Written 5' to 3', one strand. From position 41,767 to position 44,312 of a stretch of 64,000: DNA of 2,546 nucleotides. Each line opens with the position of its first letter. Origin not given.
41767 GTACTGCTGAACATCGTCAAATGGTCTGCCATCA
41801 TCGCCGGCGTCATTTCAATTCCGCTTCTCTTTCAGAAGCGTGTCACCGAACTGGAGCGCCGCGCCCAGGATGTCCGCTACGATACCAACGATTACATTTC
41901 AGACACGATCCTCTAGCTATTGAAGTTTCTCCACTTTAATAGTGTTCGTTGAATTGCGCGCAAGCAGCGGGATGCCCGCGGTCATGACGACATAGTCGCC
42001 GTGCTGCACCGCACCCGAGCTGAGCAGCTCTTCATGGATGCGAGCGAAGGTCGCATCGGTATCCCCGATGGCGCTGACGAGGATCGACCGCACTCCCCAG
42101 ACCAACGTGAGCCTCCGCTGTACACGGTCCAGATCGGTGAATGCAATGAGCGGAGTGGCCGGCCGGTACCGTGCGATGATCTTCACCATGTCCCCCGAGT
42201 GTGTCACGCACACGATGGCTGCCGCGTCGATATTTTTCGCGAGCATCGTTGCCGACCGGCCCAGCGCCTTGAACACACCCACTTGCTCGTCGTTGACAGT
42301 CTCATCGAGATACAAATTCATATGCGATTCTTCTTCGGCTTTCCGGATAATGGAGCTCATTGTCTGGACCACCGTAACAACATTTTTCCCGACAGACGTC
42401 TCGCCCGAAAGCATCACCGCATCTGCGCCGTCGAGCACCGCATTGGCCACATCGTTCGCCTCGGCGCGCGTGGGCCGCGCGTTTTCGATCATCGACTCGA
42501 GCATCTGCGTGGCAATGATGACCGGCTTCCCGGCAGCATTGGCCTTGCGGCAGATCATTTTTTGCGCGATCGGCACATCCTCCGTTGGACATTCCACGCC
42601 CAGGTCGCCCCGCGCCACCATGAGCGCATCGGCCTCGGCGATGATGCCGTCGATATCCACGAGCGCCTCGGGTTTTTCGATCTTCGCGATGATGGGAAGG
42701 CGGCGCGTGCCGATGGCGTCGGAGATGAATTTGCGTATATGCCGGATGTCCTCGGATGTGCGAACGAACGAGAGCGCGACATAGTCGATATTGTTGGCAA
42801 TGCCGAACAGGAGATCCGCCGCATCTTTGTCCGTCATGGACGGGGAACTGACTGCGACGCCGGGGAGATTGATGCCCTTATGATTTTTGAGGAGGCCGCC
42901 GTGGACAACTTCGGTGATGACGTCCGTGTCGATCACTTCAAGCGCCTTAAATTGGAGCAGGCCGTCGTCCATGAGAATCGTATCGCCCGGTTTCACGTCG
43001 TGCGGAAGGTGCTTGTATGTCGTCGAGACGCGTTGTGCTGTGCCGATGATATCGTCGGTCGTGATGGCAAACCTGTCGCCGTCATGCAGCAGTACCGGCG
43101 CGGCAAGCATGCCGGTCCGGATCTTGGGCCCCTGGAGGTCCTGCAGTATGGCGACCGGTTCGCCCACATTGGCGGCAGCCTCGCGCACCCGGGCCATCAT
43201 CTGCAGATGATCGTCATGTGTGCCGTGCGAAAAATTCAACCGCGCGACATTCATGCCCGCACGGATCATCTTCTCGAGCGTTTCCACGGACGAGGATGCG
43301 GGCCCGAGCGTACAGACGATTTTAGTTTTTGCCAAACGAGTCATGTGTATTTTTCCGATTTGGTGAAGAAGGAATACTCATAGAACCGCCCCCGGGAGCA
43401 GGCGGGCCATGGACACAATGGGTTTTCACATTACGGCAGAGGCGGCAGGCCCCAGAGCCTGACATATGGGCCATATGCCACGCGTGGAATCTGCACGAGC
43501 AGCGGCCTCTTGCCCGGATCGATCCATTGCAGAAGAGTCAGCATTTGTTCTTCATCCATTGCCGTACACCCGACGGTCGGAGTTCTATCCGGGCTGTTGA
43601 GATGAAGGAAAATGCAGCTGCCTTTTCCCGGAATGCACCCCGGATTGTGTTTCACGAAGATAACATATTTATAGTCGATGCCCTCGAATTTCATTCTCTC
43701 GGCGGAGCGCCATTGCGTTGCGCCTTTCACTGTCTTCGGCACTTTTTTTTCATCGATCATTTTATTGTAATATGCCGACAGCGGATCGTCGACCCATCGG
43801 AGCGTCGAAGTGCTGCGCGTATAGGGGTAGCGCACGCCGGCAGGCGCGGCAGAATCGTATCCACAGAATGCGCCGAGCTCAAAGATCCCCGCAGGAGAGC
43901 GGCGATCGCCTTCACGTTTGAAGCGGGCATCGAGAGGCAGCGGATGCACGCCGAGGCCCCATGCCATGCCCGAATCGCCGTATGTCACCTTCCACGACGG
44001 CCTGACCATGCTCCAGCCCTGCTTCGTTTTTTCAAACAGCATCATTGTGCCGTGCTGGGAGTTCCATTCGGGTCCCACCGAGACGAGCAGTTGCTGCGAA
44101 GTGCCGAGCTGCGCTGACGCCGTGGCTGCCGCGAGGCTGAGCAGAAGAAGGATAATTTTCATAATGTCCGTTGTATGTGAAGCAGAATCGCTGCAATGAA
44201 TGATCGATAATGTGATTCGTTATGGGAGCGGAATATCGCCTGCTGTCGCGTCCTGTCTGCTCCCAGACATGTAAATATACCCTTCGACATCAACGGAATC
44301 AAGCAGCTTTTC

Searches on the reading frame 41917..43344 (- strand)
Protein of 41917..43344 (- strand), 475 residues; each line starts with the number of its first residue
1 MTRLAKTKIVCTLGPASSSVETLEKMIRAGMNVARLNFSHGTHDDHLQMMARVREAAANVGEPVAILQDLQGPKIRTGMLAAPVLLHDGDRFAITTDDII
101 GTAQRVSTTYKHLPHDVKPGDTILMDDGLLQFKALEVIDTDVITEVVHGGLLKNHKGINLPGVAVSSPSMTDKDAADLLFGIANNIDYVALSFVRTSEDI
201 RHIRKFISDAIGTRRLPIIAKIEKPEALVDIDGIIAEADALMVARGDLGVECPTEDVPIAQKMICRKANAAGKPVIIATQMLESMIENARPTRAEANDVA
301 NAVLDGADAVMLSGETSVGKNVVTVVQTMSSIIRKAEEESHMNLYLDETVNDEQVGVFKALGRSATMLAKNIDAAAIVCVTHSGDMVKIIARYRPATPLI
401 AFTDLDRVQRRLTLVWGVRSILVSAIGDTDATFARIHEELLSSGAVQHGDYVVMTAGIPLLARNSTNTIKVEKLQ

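Call 8: search_protein_families(library=pfam, proteins=[window:41917-43344:-], max_evalue=0.001)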
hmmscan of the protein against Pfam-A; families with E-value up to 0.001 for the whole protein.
window:41917-43344:- (475 aa): 2 families
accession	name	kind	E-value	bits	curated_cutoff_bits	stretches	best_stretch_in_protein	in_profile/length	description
PF00224.27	PK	-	1.1e-119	399.9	30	1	5-321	2-323/328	Pyruvate kinase, barrel domain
PF02887.21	PK_C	-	7.2e-29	100.6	28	1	360-471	2-113/114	Pyruvate kinase, alpha/beta domain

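Call 46: find_homologous_proteins(query=window:41917-43344:-)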
Query window:41917-43344:- (475 aa): 8000 proteins with E <= 0.001 among 8000 candidates; the best 120 are listed.
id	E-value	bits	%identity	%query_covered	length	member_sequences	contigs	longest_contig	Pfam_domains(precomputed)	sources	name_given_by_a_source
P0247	9.3e-288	972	95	100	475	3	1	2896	PF00224.28,PF02887.22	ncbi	-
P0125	1.2e-280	949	92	100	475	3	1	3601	PF00224.28,PF02887.22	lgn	-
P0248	5.5e-274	927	90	100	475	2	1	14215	PF00224.28,PF02887.22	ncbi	-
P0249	2.2e-269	912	89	100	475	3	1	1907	PF00224.28,PF02887.22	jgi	jgi:pyruvate kinase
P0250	2.0e-266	902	88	100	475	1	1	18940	PF00224.28,PF02887.22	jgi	jgi:pyruvate kinase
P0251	4.5e-253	858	83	100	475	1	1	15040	PF00224.28,PF02887.22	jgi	jgi:pyruvate kinase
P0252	1.2e-251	853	83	100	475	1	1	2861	PF00224.28,PF02887.22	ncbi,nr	ncbi:MAG TPA: pyruvate kinase [Bacteroidota bacterium]|nr:pyruvate kinase [Bacteroidota bacterium]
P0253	1.3e-231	787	79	97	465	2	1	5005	PF00224.28,PF02887.22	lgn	-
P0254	6.3e-210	716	73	99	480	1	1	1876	PF00224.28,PF02887.22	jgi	jgi:pyruvate kinase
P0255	1.4e-208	711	72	99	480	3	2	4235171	PF00224.28,PF02887.22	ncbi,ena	ncbi:MAG: pyruvate kinase [Bacteroidota bacterium]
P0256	9.4e-208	709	72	99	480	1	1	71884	PF00224.28,PF02887.22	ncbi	ncbi:MAG: pyruvate kinase [Bacteroidota bacterium]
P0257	9.8e-208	709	72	99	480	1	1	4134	PF00224.28,PF02887.22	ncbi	-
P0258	1.8e-207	708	71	99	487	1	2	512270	PF00224.28,PF02887.22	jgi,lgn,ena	-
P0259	2.8e-207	707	71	99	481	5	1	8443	PF00224.28,PF02887.22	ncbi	-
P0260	5.7e-207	706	71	99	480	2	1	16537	PF00224.28,PF02887.22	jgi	jgi:pyruvate kinase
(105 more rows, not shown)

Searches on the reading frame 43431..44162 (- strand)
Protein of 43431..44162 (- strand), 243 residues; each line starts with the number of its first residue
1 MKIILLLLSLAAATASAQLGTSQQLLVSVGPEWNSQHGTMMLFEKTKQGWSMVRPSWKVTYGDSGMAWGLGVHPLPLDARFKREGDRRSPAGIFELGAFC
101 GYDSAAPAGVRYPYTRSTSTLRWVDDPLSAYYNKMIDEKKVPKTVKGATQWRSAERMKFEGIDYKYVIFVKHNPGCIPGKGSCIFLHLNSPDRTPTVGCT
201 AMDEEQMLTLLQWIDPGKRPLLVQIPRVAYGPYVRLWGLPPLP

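Call 8: search_protein_families(library=pfam, proteins=[window:43431-44162:-], max_evalue=0.001)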
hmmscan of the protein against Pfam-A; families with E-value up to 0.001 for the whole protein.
window:43431-44162:- (243 aa): 1 family
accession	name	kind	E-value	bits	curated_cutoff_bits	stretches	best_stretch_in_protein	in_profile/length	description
PF03734.19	YkuD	-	8.6e-07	30.1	23.4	1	43-218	17-142/146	L,D-transpeptidase catalytic domain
